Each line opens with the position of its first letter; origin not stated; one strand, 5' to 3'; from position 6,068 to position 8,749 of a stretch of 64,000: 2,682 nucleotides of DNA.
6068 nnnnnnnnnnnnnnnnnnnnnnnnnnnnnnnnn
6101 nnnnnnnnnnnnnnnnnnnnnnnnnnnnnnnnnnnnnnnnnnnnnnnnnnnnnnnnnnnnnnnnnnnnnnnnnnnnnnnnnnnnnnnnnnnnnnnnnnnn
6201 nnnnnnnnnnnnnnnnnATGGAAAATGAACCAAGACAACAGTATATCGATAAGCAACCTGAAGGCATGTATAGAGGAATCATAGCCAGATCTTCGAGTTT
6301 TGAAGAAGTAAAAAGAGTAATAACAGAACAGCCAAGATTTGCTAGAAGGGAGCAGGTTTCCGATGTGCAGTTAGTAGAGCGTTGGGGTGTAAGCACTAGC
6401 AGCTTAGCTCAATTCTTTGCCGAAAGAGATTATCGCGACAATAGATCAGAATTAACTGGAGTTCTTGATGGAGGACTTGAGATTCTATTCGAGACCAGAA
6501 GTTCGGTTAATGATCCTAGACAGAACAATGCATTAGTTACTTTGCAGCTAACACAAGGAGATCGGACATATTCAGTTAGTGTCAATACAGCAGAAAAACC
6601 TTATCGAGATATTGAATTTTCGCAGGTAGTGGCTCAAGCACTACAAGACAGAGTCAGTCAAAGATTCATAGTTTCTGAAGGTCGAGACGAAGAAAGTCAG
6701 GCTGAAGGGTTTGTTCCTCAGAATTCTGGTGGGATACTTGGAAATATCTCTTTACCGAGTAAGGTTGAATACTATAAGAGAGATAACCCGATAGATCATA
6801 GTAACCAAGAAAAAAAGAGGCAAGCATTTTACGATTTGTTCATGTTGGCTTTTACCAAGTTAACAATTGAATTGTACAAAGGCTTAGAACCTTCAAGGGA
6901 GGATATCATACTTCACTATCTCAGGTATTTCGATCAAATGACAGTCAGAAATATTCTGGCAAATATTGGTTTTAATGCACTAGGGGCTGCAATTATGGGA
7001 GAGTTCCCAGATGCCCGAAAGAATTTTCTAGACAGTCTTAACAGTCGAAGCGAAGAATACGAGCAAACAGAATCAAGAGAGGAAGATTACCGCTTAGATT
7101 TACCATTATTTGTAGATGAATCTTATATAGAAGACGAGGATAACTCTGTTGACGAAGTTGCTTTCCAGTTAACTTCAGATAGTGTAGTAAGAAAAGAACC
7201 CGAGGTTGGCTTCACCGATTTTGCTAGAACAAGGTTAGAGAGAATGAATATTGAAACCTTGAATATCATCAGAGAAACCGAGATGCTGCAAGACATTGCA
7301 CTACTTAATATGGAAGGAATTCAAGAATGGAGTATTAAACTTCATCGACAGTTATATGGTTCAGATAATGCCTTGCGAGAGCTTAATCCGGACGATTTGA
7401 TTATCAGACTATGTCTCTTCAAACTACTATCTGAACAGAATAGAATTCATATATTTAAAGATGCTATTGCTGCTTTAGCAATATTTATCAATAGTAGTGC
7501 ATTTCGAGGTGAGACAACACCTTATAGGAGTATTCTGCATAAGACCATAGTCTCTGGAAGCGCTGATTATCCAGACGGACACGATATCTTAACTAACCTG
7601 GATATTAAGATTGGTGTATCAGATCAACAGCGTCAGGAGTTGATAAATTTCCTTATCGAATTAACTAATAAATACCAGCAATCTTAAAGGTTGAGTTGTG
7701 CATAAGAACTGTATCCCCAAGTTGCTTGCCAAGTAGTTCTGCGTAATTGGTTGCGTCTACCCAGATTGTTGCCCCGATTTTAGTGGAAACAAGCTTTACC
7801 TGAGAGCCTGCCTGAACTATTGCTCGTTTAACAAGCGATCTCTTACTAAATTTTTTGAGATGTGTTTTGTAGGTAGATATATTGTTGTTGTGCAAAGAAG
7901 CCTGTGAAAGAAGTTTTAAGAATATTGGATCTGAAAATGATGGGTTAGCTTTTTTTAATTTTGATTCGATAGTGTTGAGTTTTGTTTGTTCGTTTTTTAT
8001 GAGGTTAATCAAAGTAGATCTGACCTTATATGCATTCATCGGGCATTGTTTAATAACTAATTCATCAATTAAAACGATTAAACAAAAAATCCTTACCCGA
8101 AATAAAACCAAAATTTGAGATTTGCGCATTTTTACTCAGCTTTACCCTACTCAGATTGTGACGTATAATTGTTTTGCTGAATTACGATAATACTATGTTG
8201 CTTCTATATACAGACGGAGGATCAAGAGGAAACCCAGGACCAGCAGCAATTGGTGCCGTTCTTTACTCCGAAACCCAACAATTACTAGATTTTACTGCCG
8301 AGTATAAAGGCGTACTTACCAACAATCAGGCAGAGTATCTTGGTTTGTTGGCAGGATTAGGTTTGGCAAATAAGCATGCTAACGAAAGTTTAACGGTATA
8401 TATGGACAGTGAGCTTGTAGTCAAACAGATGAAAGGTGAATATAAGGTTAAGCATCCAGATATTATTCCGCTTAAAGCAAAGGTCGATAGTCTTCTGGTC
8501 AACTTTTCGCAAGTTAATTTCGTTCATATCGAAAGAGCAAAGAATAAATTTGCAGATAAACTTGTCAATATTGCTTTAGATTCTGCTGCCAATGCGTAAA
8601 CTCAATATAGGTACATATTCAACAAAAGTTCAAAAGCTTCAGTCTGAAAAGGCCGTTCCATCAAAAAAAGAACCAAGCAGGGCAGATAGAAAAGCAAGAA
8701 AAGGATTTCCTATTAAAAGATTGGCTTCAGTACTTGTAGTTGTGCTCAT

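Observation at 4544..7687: Two translationally coupled large proteins (426 and 489 aa) with no recognisable domains, behind a 400-bp AT-rich intergenic region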

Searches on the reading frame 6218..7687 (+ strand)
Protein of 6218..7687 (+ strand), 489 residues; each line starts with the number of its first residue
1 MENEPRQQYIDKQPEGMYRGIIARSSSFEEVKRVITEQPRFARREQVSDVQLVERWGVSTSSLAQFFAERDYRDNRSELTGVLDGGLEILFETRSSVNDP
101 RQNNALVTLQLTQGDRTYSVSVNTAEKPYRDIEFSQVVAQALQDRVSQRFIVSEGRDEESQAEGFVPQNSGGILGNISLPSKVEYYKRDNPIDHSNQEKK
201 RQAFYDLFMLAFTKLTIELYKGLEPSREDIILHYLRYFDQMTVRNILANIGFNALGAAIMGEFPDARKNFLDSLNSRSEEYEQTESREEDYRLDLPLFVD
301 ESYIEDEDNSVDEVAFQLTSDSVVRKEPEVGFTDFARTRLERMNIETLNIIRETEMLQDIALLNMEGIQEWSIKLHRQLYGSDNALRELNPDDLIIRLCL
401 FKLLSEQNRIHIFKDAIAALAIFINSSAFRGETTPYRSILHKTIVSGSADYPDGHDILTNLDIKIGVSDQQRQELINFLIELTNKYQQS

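Call 4: search_protein_families(library=pfam, proteins=[window:6218-7687:+], max_evalue=0.1)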
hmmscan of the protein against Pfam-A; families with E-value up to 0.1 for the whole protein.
window:6218-7687:+ (489 aa): 0 families

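Call 5: search_protein_families(library=padloc, proteins=[window:6218-7687:+], max_evalue=0.1)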
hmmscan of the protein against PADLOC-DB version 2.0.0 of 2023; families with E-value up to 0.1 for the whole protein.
window:6218-7687:+ (489 aa): 0 families

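Call 6: search_protein_families(library=phrogs, proteins=[window:6218-7687:+], max_evalue=0.1)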
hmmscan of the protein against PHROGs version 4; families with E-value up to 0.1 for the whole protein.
window:6218-7687:+ (489 aa): 1 family
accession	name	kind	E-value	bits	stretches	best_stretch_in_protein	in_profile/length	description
phrog_19205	-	unknown function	0.052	14.2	0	27-71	52-97/178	-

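Call 7: search_protein_families(library=ncbifam, proteins=[window:6218-7687:+], max_evalue=0.1)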
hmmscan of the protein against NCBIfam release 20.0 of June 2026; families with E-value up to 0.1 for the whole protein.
window:6218-7687:+ (489 aa): 0 families

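Call 13: find_homologous_proteins(query=window:6218-7684:+, max_evalue=0.001)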
Query window:6218-7684:+ (489 aa): 1 proteins with E <= 0.001 among 8000 candidates.
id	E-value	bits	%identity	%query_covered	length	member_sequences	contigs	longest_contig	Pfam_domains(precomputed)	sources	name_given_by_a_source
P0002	0.0e+0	1031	96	100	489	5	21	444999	-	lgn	-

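Call 16: find_encoding_contigs(protein=P0002, flank=10000, max_places=10)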
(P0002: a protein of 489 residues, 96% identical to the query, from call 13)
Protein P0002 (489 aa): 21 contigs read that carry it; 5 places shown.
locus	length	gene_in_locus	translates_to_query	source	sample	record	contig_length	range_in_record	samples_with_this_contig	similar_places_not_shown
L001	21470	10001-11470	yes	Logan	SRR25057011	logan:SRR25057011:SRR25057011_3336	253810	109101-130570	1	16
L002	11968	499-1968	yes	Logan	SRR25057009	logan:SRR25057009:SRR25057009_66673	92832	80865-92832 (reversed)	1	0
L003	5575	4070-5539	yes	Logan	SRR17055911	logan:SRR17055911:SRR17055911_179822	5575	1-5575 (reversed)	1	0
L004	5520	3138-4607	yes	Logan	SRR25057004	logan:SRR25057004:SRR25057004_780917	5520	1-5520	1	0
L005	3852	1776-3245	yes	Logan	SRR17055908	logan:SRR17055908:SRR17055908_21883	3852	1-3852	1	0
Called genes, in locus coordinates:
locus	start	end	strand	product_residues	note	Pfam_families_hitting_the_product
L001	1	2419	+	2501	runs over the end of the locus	-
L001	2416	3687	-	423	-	PF05958:tRNA_U5-meth_tr, PF02475:TRM5-TYW2_MTfase (weak), PF13847:Methyltransf_31 (weak)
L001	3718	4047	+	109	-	PF01035:DNA_binding_1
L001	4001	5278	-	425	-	PF00486:Trans_reg_C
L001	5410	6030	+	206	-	PF00625:Guanylate_kin (weak)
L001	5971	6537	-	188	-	PF00293:NUDIX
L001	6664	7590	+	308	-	PF00892:EamA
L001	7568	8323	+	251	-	PF01687:Flavokinase, PF02629:CoA_binding (weak), PF13380:CoA_binding_2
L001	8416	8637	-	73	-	-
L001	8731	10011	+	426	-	-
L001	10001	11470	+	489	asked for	-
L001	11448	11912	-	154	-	-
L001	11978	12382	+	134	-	PF00075:RNase_H, PF13456:RVT_3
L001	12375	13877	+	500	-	PF03816:LytR_cpsA_psr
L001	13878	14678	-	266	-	-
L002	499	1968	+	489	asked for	-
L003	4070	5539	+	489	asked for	-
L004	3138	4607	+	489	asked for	-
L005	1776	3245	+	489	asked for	-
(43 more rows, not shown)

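Call 27: search_solved_structures(query=window:6218-7684:+, max_evalue=10)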
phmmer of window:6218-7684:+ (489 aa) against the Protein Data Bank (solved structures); distinct sequences matched with E-value up to 10: 1.
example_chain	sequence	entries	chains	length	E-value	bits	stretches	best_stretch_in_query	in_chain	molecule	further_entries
3lpz_A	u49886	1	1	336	1.9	10.5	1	70-109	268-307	Uncharacterized protein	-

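Call 46: predict_structure(protein=window:6218-7684:+)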
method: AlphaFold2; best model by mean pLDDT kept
length: 489 residues; sequences in the alignment: 1
mean_pLDDT: 33.3   pTM: 0.21
mean pLDDT of the five models: 33.3, 30.1, 29.7, 28.5, 28.3
residues with pLDDT >= 90: 0; 70-90: 0; 50-70: 0; < 50: 489
segments of 3 or more residues with pLDDT < 50: 1-489
pLDDT, mean of each block of 10 residues (from residue 1): 31 32 34 40 30 32 38 38 35 38 40 38 37 33 32 30 28 25 25 31 34 36 34 32 31 33 39 34 32 28 34 29 27 27 28 32 35 40 35 37 33 33 33 32 33 32 33 42 36
secondary structure, 60 per line:
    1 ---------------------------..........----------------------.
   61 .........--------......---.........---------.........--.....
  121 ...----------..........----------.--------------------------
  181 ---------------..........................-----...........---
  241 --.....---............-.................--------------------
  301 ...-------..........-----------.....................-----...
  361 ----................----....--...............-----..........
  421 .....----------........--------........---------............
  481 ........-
elements in order: H28-37 H60-69 E78-83 E87-95 E105-113 E116-123 H134-143 H196-221 H227-237 H243-247 H251-262 H264-280 H311-320 H332-352 H365-380 H385-388 H391-405 H411-425 H436-443 H452-459 H469-488

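Call 57: search_dna_similar(query=window:6218-7684:+, collection=phages, mode=protein, max_evalue=1)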
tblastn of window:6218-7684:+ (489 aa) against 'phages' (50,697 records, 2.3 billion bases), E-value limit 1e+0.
No match.

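Call 80: find_related_loci(query=window:6218-7684:+, collection=viral_contigs, flank=5000)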
Query window:6218-7684:+ (489 aa) in viral_contigs; peptide patterns used: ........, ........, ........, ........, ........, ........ (x = any residue, [..] = any of these).
15 stretches matched a pattern, but none encodes a relative of the query by tblastn (E <= 1e-3).

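Call 83: fold_search(model_id=the predicted structure, library=pdb)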
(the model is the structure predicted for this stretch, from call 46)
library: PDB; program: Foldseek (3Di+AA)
matches with E <= 10: 370; with E <= 0.001: 0
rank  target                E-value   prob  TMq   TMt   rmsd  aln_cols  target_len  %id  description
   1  9qwp_B                1.0e-01  0.23  0.09  0.04  29.2       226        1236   13  Structure of the human RalGAP2 complex (released 2025-07-16)
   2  7kzq_E                1.6e-01  0.16  0.12  0.13  50.1       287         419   14  Structure of the human Fanconi anaemia Core-ID complex (released 2021-03-10)
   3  1xkz_A                4.5e-01  0.63  0.11  0.19   9.6        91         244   11  Crystal structure of the acylated beta-lactam sensor domain of Blar1 from S. aureus (released 2004-11-30)
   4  8c0p_B                4.8e-01  0.63  0.11  0.19   9.5        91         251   10  Crystal structure of S. aureus BlaR1 sensor domain in complex with a boronate inhibitor (released 2024-07-10)
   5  4i1p_C                4.8e-01  0.10  0.07  0.09  15.4       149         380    8  Human MALT1 (caspase-IG3) in complex with activity based-probe (released 2014-07-09)
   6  1xa7_B                5.1e-01  0.63  0.11  0.20   9.5        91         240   10  Crystal structure of the benzylpenicillin-acylated BlaR1 sensor domain from Staphylococcus aureus (released 2004-09-21)
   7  7paw_B                5.4e-01  0.14  0.08  0.10  14.1       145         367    8  MALT1 in complex with compound 1 (released 2021-11-17)
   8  6qvf_D                5.7e-01  0.57  0.10  0.26  10.4        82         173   13  TT_C0855 competence pilin from Thermus thermophilus HB27 (released 2019-05-29)
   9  6f7i_B                6.0e-01  0.06  0.06  0.08  17.6       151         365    8  human MALT1(329-728) IN COMPLEX WITH MLT-747 (released 2019-01-02)
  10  6o9w_A                6.3e-01  0.57  0.11  0.21   9.6        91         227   10  Crystal structure of Staphylococcus aureus BlaR1 antibiotic-sensor domain in complex with avibactam (released 2020-06-10)
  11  3uy6_A                6.3e-01  0.51  0.11  0.19  10.8       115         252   10  BlaR1 sensor domain from Staphylococcus aureus with N439V mutation (released 2012-02-08)
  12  1xa1_B                6.3e-01  0.47  0.11  0.19  10.8       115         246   10  Crystal structure of the sensor domain of BlaR1 from Staphylococcus aureus in its apo form (released 2004-09-07)
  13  4gyz_F                6.3e-01  0.23  0.08  0.14  11.4        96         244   14  Mus Musculus Tdp2 Bound to dAMP and Mg2+ (released 2012-10-31)
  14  1xa1_A                6.7e-01  0.60  0.11  0.19   8.7        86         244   10  Crystal structure of the sensor domain of BlaR1 from Staphylococcus aureus in its apo form (released 2004-09-07)
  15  1y8c                  6.7e-01  0.28  0.09  0.16   7.4        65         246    9  Crystal structure of a S-adenosylmethionine-dependent methyltransferase from Clostridium acetobutylicum ATCC 824 (released 2004-12-28)
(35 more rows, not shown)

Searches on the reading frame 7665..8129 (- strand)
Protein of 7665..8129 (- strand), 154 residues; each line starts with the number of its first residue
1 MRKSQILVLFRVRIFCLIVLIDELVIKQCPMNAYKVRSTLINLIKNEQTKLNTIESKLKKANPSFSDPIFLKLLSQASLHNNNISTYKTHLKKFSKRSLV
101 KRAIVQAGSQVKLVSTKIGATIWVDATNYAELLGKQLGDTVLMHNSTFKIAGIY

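Call 4: search_protein_families(library=pfam, proteins=[window:7665-8129:-], max_evalue=0.1)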
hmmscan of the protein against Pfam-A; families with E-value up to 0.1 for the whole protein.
window:7665-8129:- (154 aa): 0 families

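Call 5: search_protein_families(library=padloc, proteins=[window:7665-8129:-], max_evalue=0.1)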
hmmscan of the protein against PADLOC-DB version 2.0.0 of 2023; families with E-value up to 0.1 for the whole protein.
window:7665-8129:- (154 aa): 0 families

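Call 6: search_protein_families(library=phrogs, proteins=[window:7665-8129:-], max_evalue=0.1)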
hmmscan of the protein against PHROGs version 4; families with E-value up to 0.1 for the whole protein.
window:7665-8129:- (154 aa): 1 family
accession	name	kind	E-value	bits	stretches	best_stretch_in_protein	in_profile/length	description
phrog_33779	-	unknown function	0.024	16.6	0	82-150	13-81/96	-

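Call 7: search_protein_families(library=ncbifam, proteins=[window:7665-8129:-], max_evalue=0.1)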
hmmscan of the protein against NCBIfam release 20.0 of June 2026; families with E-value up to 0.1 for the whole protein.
window:7665-8129:- (154 aa): 0 families

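Call 51: find_related_loci(query=A1, collection=metagenome_contigs, flank=10000)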
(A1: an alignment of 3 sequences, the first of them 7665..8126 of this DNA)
Query A1 (153 aa) in metagenome_contigs; peptide patterns used: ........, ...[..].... (x = any residue, [..] = any of these).
75 stretches matched a pattern; 2 encode a relative of the query (tblastn E <= 1e-3); 2 distinct loci.
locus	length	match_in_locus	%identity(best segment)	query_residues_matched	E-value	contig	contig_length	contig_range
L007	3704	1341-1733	53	23-153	1e-40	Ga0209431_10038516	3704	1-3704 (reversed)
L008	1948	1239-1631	53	23-153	8e-41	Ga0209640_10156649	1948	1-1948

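Call 84: search_solved_structures(query=window:7668-8042:-, max_evalue=10, show_alignments=1)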
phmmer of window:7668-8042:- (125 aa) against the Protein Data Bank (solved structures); distinct sequences matched with E-value up to 10: 0.

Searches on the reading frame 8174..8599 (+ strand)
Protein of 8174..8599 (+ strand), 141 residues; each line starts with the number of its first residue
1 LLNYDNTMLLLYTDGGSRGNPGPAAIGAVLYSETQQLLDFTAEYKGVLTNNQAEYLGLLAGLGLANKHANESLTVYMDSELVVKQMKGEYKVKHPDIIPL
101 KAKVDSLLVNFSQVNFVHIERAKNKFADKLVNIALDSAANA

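Call 4: search_protein_families(library=pfam, proteins=[window:8174-8599:+], max_evalue=0.1)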
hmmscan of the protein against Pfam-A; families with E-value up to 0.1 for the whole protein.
window:8174-8599:+ (141 aa): 3 families
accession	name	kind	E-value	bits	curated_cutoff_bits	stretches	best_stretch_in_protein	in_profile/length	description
PF13456.12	RVT_3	-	5.8e-21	75.1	21.6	1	13-132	2-121/123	Reverse transcriptase-like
PF00075.30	RNase_H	-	6.7e-12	46.2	25.8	1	9-132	4-137/141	RNase H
PF23494.1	bPH_10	-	0.041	13.7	27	1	35-89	44-98/151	YqeB-like bacterial PH domain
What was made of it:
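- Closest known: Diversity-generating retroelement. Different: No reverse transcriptase is nearby: the RVT_3 hit at 8174..8599 belongs to a 141-aa RNase H protein (call 4).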
